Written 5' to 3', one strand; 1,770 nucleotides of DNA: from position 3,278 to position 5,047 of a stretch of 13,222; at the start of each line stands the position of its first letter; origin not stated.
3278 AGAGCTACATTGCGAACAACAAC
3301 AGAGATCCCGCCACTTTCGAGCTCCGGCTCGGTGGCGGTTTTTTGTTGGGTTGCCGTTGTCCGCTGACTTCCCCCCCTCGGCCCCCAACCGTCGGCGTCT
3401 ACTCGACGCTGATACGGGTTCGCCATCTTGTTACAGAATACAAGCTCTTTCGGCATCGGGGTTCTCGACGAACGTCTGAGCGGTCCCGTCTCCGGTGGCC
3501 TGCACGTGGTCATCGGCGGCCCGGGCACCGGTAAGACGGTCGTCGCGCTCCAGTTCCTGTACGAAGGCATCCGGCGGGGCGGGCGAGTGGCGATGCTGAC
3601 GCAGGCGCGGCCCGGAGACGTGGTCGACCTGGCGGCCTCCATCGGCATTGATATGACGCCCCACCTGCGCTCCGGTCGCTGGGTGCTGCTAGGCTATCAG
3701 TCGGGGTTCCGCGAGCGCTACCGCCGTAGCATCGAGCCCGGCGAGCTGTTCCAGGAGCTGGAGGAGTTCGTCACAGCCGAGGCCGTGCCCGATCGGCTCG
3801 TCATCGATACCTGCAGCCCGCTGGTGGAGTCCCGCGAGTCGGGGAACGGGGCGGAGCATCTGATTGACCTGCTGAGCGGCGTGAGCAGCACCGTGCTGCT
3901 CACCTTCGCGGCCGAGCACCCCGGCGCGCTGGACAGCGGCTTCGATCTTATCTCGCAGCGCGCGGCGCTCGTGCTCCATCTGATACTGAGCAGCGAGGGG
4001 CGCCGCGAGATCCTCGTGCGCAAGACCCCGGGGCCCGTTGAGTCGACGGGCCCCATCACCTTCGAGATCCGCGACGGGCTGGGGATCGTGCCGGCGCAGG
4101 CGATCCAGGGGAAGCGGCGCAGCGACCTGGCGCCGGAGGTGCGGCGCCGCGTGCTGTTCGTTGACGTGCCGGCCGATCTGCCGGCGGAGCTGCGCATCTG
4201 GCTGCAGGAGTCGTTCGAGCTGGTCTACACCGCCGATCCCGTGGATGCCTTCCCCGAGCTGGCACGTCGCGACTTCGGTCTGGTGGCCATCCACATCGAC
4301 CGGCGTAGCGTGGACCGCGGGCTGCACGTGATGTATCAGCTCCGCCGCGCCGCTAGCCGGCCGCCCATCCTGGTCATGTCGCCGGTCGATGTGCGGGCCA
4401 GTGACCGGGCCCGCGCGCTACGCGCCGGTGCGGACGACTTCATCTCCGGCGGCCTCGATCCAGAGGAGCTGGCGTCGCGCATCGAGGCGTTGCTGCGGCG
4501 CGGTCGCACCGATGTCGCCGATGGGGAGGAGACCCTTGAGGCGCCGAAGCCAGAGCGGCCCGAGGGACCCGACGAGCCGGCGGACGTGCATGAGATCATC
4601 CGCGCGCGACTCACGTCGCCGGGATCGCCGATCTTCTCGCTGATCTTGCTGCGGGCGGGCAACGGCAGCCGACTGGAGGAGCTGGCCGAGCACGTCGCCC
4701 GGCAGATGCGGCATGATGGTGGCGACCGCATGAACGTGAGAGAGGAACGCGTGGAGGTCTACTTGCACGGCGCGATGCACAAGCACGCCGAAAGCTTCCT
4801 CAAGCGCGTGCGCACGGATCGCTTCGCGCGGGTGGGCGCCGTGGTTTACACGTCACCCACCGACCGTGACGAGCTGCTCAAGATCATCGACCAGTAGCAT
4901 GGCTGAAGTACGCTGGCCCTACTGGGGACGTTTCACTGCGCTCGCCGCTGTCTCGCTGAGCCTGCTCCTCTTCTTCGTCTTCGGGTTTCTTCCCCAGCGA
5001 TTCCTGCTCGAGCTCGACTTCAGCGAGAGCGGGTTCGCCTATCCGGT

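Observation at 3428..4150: KaiC-like P-loop domain with the catalytic Glu-Glu pair replaced, suggesting a nucleotide-binding but hydrolysis-defective sensor domain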

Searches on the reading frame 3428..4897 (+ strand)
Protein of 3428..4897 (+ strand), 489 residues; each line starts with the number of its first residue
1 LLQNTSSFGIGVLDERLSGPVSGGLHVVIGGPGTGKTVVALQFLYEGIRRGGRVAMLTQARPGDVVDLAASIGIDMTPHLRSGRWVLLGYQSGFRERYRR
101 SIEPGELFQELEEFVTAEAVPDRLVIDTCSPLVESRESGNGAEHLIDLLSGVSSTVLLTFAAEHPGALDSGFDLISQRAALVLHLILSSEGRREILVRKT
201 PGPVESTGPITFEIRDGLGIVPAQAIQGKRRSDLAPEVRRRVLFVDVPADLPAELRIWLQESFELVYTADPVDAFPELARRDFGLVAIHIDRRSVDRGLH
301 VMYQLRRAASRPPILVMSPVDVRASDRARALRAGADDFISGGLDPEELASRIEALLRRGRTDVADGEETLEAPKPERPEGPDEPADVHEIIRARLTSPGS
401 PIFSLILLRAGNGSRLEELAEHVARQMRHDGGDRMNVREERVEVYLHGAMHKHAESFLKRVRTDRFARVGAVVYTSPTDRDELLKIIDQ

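Call 6: search_protein_families(library=pfam, proteins=[window:3428-4897:+], max_evalue=0.01)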
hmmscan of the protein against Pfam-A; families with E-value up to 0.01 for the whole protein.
window:3428-4897:+ (489 aa): 6 families
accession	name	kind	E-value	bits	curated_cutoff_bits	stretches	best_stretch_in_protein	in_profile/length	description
PF06745.19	ATPase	-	2.8e-18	66.6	26.6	1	9-220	4-224/231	KaiC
PF00072.30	Response_reg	-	1e-06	29.3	30.2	1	256-352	15-110/111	Response regulator receiver domain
PF13401.12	AAA_22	-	0.00088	20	27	0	24-132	6-96/130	AAA domain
PF09848.15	SLFN-g3_helicase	-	0.0009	19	24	1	27-59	5-39/354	Schlafen group 3, DNA/RNA helicase domain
PF01695.23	IstB_IS21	-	0.0015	18.5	24.1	1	27-60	96-129/238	IstB-like ATP binding protein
PF13481.12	AAA_25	-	0.0024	18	27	0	22-75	32-85/195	AAA domain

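Call 7: search_protein_families(library=ncbifam, proteins=[window:3428-4897:+], max_evalue=0.01)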
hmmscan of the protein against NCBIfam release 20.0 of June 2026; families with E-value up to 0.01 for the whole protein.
window:3428-4897:+ (489 aa): 44 families (the best 25 are shown)
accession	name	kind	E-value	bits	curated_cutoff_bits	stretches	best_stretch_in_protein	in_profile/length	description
TIGR03881.1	KaiC_arch_4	hypoth_equivalog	3.7e-11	43.2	247.8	1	7-113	4-114/231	KaiC domain-containing protein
TIGR03880.1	KaiC_arch_3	hypoth_equivalog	3.8e-11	42.9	249.45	1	9-176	1-167/224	KaiC domain-containing protein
NF007005.1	PRK09468.1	equivalog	9.4e-11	41.6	331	1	239-363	3-126/237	osmolarity response regulator transcription factor OmpR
NF012023.0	PRK15479.1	equivalog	6.1e-10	39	337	1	260-364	22-124/224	transcriptional regulator TctD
NF006799.0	PRK09302.1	equivalog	3.2e-09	35.9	408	1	22-230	30-248/515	circadian clock protein KaiC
NF045944.1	ResRegRpaBCyano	equivalog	8e-09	35.2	330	1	262-361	21-117/229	response regulator transcription factor RpaB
NF045991.1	RespRegCtrARhodob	equivalog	2.5e-08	33.9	350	1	282-360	44-120/224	response regulator transcription factor CtrA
NF040689.1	MtrAB_MtrA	equivalog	2.9e-08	33.3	300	1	243-362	2-119/219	MtrAB system response regulator MtrA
NF052589.1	ArlH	equivalog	5.3e-08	32.8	215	1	13-221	9-222/229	archaellum protein ArlH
NF012227.0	AdeR_RR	equivalog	1.3e-07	31.4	340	1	297-361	69-131/239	efflux system response regulator transcription factor AdeR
NF007928.2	PRK10643.1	equivalog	1.5e-07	31.3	330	1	278-361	40-121/216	two-component system response regulator PmrA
TIGR02154.1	PhoB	equivalog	3.5e-07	29.8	296.2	1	296-365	59-129/226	phosphate regulon transcriptional regulator PhoB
TIGR01387.1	cztR_silR_copR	subfamily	6.1e-07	29.3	279.2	1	272-361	32-119/218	heavy metal response regulator transcription factor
TIGR03877.1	thermo_KaiC_1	hypoth_equivalog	6.3e-07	29.1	307.25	1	9-93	7-94/238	KaiC domain-containing protein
NF041733.1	resp_reg_CseB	equivalog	6.7e-07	28.9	350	1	262-366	24-125/228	two-component system response regulator CseB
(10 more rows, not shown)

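Call 8: search_solved_structures(query=window:3428-4897:+, max_evalue=0.01, show_alignments=4)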
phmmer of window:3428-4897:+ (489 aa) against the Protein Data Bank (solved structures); distinct sequences matched with E-value up to 0.01: 103 (the best 60 are shown).
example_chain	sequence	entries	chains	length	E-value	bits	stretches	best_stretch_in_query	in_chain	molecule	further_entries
8zn5_B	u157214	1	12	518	5.3e-17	65.1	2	19-233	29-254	KaiC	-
7dy1_A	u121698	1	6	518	3.4e-11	45.9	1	21-232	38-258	Circadian clock protein kinase KaiC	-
4o0m_A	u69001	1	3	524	3.5e-11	45.9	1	21-232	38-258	Circadian clock protein kinase KaiC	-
5jwq_A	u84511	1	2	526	3.6e-11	45.8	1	21-232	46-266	Circadian clock protein kinase KaiC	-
8zn6_F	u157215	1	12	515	5.5e-11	45.2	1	22-232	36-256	KaiC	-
9of7_A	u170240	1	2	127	1.3e-09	40.7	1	258-361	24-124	PmrA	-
8db3_A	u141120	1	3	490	2.8e-09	39.6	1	8-226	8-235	Circadian clock protein KaiC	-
9of5_A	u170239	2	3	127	3.1e-09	39.4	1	258-361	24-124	PmrA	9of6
8imw_A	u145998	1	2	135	3.4e-09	39.3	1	258-361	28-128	Transcriptional regulator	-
9of4_A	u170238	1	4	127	3.4e-09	39.3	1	258-361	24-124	PmrA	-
7m0s_A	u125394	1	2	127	3.4e-09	39.3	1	258-361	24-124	Two-component system response regulator PmrA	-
8fwi_A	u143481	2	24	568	3.7e-09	39.2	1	8-226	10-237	Circadian clock protein KaiC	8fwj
9of3_A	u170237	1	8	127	3.8e-09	39.2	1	259-361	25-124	PmrA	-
9of8_A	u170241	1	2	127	4.9e-09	38.8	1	258-360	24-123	PmrA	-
8dba_A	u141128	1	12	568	4.9e-09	38.8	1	8-226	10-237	Circadian clock protein KaiC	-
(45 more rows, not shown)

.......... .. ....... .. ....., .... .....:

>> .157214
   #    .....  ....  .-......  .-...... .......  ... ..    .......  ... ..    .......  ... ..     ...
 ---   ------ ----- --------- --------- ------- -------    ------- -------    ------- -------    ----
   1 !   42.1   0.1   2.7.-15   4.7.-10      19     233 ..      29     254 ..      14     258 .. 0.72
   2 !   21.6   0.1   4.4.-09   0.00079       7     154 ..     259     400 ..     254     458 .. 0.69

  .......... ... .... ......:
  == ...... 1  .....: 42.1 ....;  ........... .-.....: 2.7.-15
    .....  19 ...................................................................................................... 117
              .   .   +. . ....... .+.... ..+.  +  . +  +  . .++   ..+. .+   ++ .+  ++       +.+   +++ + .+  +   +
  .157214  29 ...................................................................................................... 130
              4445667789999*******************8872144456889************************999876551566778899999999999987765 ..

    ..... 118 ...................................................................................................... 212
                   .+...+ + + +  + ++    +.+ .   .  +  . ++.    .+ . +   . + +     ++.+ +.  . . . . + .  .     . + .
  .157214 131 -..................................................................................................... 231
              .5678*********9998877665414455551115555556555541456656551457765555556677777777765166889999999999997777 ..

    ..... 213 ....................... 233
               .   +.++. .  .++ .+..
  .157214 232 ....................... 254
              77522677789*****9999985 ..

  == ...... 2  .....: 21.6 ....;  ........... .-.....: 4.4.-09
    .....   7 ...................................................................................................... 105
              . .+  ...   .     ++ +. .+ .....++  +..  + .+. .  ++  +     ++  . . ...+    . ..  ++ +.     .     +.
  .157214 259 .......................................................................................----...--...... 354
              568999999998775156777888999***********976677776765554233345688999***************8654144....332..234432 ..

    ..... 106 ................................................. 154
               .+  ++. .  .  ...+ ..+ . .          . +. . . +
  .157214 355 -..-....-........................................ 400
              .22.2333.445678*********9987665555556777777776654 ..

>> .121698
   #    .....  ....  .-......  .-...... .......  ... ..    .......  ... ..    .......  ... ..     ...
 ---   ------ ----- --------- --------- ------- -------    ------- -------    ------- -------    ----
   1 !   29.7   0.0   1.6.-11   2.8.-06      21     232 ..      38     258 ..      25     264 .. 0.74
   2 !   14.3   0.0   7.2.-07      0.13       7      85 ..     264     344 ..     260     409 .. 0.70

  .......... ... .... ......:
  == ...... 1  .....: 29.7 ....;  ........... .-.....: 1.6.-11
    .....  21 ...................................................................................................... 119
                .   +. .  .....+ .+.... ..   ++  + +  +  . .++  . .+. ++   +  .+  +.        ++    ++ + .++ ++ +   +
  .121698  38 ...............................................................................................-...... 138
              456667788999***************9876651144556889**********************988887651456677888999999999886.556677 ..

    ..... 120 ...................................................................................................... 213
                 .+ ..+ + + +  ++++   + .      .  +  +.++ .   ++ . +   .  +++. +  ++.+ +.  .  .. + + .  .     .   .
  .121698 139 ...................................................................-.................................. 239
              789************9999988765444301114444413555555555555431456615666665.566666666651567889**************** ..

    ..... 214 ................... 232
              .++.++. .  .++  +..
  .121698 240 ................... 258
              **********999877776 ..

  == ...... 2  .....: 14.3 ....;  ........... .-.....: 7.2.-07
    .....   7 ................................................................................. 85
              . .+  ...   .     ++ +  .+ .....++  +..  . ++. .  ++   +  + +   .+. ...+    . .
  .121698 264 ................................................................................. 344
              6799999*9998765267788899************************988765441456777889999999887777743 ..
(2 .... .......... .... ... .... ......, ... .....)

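Call 9: find_homologous_proteins(query=window:3428-4897:+)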
Query window:3428-4897:+ (489 aa): 76 proteins with E <= 0.001 among 8000 candidates.
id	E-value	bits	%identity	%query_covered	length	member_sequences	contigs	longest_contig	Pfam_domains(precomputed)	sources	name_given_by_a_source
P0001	0.0e+0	1015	95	100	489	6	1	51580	PF06745.20,PF00072.31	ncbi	-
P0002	3.7e-271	918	85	100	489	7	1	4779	PF06745.20,PF00072.31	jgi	-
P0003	5.0e-269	911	84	100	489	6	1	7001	PF06745.20,PF00072.31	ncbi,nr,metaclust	ncbi:MAG: hypothetical protein AMS25_15245 [Gemmatimonas sp. SM23_52]|nr:MAG: hypothetical protein A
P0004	7.7e-218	742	70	100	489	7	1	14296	PF06745.20,PF00072.31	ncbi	-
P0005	2.0e-217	741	70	100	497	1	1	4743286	PF06745.20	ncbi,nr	ncbi:MAG: hypothetical protein JSV86_16305 [Gemmatimonadota bacterium]|nr:MAG: hypothetical protein 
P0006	4.2e-214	730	69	100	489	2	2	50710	PF06745.20,PF00072.31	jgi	jgi:KaiC/GvpD/RAD55 family RecA-like ATPase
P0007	4.5e-211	720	69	100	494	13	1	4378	PF06745.20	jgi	jgi:KaiC/GvpD/RAD55 family RecA-like ATPase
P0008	1.7e-210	718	69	100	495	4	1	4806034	PF06745.20,PF00072.31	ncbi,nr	ncbi:MAG: hypothetical protein JSW46_07110 [Gemmatimonadota bacterium]|nr:MAG: hypothetical protein 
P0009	3.8e-210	717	67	100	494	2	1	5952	PF06745.20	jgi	jgi:KaiC/GvpD/RAD55 family RecA-like ATPase/DNA-binding response OmpR family regulator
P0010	2.6e-209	714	67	100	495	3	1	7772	PF06745.20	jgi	jgi:KaiC/GvpD/RAD55 family RecA-like ATPase/DNA-binding NarL/FixJ family response regulator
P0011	3.9e-207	707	68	100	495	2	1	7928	PF06745.20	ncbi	-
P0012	4.7e-204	697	67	97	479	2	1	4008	PF06745.20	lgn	-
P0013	6.0e-202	690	65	99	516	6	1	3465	PF06745.20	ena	-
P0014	1.7e-201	688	65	100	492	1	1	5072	PF06745.20,PF00072.31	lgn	-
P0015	4.6e-201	687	67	96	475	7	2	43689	PF06745.20,PF00072.31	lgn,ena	-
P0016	1.0e-200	686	65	100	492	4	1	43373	PF06745.20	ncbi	-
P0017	6.2e-200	683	65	97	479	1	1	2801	PF06745.20,PF00072.31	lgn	-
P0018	1.4e-199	682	63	100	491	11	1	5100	PF06745.20,PF14417.13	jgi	jgi:KaiC/GvpD/RAD55 family RecA-like ATPase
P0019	3.8e-199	681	65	100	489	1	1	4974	PF06745.20,PF00072.31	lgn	-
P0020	5.9e-199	680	64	100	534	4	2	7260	PF06745.20,PF00072.31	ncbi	-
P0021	1.1e-197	676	64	100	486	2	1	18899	PF06745.20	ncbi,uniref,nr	ncbi:MAG: hypothetical protein GWN99_15675 [Gemmatimonadetes bacterium]|uniref:Response regulatory d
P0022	1.3e-197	675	65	100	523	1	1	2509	PF06745.20,PF14417.13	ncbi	-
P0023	8.6e-197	673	64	100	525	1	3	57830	PF06745.20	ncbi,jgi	jgi:DNA-binding response OmpR family regulator/archaellum biogenesis ATPase FlaH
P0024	1.2e-196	672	64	100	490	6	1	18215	PF06745.20,PF14417.13,PF00072.31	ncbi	-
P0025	8.7e-194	663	63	100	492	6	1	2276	PF06745.20,PF14417.13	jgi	jgi:KaiC/GvpD/RAD55 family RecA-like ATPase/DNA-binding response OmpR family regulator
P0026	1.4e-193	662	64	99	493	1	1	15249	PF06745.20,PF00072.31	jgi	jgi:KaiC/GvpD/RAD55 family RecA-like ATPase/DNA-binding NarL/FixJ family response regulator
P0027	2.0e-193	662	63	100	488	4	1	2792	PF06745.20,PF00072.31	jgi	jgi:KaiC/GvpD/RAD55 family RecA-like ATPase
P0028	4.4e-192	657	63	97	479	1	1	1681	PF06745.20,PF00072.31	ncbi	-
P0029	7.6e-192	656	63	100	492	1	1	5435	PF06745.20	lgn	-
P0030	8.8e-192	656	66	94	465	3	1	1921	PF06745.20,PF00072.31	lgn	-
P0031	1.0e-191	656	63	99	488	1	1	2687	PF06745.20,PF00072.31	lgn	-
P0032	1.1e-189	649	63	99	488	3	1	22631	PF06745.20,PF00072.31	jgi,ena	jgi:KaiC/GvpD/RAD55 family RecA-like ATPase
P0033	8.7e-189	646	64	100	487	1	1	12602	PF06745.20,PF00072.31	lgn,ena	-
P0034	1.4e-188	646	62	99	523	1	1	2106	PF06745.20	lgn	-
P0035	2.5e-187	642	63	97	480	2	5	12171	PF06745.20,PF00072.31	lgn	-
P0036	3.5e-187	641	62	100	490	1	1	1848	PF06745.20,PF00072.31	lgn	-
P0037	3.6e-187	641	62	98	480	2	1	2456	PF06745.20,PF00072.31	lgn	-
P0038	1.1e-185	636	62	100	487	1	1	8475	PF06745.20,PF00072.31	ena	-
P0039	1.9e-185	635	60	99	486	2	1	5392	PF06745.20,PF14417.13,PF00072.31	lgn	-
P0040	1.6e-184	632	61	98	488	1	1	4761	PF06745.20,PF14417.13,PF13481.13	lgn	-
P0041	1.1e-180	620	63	95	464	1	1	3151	PF06745.20,PF00072.31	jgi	jgi:KaiC/GvpD/RAD55 family RecA-like ATPase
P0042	2.6e-180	618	60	100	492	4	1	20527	PF06745.20,PF14417.13,PF00072.31,PF13481.13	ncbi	-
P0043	9.1e-180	617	60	98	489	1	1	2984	PF06745.20,PF14417.13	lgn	-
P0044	9.7e-180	617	59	100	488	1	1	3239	PF06745.20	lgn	-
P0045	1.2e-179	616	60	100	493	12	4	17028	PF06745.20,PF00072.31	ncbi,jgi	jgi:DNA-binding NarL/FixJ family response regulator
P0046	1.2e-179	616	60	97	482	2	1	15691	PF06745.20,PF13481.13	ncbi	-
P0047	1.4e-179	616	61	97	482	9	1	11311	PF06745.20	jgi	jgi:KaiC/GvpD/RAD55 family RecA-like ATPase/DNA-binding response OmpR family regulator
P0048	3.5e-178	611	60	100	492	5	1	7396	PF06745.20,PF14417.13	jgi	jgi:KaiC/GvpD/RAD55 family RecA-like ATPase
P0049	4.0e-178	611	60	98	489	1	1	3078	PF06745.20,PF13481.13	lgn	-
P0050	8.8e-177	607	59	100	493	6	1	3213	PF06745.20,PF00072.31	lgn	-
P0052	2.6e-174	599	61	95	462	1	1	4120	PF06745.20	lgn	-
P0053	4.5e-173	595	61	94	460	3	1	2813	PF06745.20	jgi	jgi:KaiC/GvpD/RAD55 family RecA-like ATPase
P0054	8.1e-170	584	57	99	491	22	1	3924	PF06745.20,PF00072.31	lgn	-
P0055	6.0e-166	571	58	100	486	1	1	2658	PF06745.20,PF14417.13,PF00072.31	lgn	-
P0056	8.7e-163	561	56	99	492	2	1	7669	PF06745.20,PF00072.31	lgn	-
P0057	4.2e-159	549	55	99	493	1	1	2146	PF06745.20,PF14417.13,PF00072.31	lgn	-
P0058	3.6e-145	503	51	98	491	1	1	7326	PF06745.20,PF00072.31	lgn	-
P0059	1.1e-135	471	65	71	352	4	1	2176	PF00072.31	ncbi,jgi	jgi:DNA-binding response OmpR family regulator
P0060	1.0e-110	389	62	62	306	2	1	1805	PF00072.31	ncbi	-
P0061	6.9e-102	360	62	57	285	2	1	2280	PF00072.31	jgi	jgi:DNA-binding response OmpR family regulator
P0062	6.7e-100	353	59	60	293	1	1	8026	PF00072.31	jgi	jgi:DNA-binding response OmpR family regulator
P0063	2.5e-93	332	59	53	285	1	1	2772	PF06745.20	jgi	jgi:archaellum biogenesis ATPase FlaH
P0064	1.5e-74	270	35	98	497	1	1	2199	PF06745.20,PF00072.31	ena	-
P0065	2.6e-69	252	35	93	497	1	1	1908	PF06745.20,PF00072.31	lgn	-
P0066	6.6e-69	251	36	93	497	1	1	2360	PF06745.20,PF13481.13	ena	-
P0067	4.6e-59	219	32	98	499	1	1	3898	PF06745.20,PF13481.13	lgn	-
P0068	1.5e-55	207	33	93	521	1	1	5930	-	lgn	-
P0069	1.3e-36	145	30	96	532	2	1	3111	PF06745.20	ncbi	-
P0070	1.6e-10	59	35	25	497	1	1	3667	PF06745.20,PF03796.22,PF14417.13,PF23442.2,PF08423.18,PF00004.36,PF00154.28,PF13191.13,PF13479.13,PF24883.3,PF05625.18,PF05729.19,PF09848.16,PF25199.2,PF13481.13,PF20720.4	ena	-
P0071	1.3e-9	56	29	31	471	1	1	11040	PF06745.20,PF01695.24,PF03796.22,PF13245.13,PF23442.2,PF00004.36,PF13401.13,PF09848.16,PF00154.28,PF13481.13,PF13191.13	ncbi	-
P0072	1.9e-8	52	33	17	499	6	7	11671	PF06745.20,PF03796.22,PF14417.13,PF13604.13,PF23442.2,PF13401.13,PF00154.28,PF13191.13,PF01695.24,PF01656.30,PF24883.3,PF25199.2,PF13481.13,PF20720.4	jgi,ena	-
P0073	4.9e-7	47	31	26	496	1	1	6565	PF06745.20,PF03796.22,PF14417.13,PF23442.2,PF08423.18,PF00154.28,PF07728.21,PF13191.13,PF02562.23,PF01695.24,PF24883.3,PF09848.16,PF25199.2,PF13481.13,PF20720.4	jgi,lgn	jgi:circadian clock protein KaiC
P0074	1.4e-6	46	47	10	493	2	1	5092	PF13173.13,PF06745.20,PF03796.22,PF14417.13,PF13604.13,PF13245.13,PF23442.2,PF13401.13,PF00154.28,PF13191.13,PF07088.17,PF13479.13,PF05625.18,PF25199.2,PF13481.13,PF20720.4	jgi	-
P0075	1.3e-5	42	39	14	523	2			PF06745.20,PF03796.22,PF24883.3,PF23442.2,PF13401.13,PF00154.28,PF13481.13,PF13191.13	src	-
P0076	1.6e-5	42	44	13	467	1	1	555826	PF00486.35,PF00072.31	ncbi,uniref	ncbi:response regulator transcription factor [Streptomyces sp. NPDC059897]|uniref:response regulator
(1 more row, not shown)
